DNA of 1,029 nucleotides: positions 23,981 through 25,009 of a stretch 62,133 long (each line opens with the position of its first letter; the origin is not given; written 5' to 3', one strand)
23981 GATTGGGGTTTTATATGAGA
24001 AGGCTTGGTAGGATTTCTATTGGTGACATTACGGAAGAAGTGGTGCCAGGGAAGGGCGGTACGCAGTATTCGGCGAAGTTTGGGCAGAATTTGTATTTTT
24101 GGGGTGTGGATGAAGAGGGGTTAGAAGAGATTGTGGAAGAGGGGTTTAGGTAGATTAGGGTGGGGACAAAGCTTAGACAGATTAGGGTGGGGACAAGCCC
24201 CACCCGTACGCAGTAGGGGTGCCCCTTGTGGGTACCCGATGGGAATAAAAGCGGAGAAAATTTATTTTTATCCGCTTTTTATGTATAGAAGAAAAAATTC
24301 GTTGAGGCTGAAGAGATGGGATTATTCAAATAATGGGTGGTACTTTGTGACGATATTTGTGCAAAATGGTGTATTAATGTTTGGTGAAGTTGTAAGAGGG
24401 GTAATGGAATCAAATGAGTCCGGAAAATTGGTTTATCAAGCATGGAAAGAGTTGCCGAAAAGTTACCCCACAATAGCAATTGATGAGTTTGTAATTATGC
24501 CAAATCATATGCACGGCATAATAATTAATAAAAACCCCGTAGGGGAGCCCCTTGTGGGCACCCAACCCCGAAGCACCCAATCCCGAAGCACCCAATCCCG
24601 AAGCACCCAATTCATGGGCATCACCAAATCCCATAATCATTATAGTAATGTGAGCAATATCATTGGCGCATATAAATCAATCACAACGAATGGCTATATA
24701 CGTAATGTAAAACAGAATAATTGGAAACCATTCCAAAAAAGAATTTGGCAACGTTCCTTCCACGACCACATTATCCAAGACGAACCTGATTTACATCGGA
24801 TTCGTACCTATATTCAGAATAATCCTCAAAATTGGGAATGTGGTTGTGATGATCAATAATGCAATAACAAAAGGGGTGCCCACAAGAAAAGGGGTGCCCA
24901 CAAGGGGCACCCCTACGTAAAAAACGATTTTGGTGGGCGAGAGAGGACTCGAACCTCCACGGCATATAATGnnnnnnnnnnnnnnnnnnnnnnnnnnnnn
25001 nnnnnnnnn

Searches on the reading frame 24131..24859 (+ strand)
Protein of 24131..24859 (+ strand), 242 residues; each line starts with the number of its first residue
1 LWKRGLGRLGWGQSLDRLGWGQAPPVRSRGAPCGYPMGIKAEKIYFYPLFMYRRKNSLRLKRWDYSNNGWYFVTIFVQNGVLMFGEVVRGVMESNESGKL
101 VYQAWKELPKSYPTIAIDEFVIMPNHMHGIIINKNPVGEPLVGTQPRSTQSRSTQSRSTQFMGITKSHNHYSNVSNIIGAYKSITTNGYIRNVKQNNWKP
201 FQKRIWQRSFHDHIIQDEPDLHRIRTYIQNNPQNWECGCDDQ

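Call 7: search_protein_families(library=pfam, proteins=[window:24131-24859:+])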
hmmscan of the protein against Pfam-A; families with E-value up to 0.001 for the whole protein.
window:24131-24859:+ (242 aa): 1 family
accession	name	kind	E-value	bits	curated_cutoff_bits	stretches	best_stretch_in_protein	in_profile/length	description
PF01797.21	Y1_Tnp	-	2.2e-05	25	23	1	172-231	63-121/121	Transposase IS200 like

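Call 89: search_protein_families(library=phrogs, proteins=[window:24131-24859:+], max_evalue=0.00001)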
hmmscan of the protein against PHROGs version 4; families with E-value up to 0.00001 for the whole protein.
window:24131-24859:+ (242 aa): 0 families
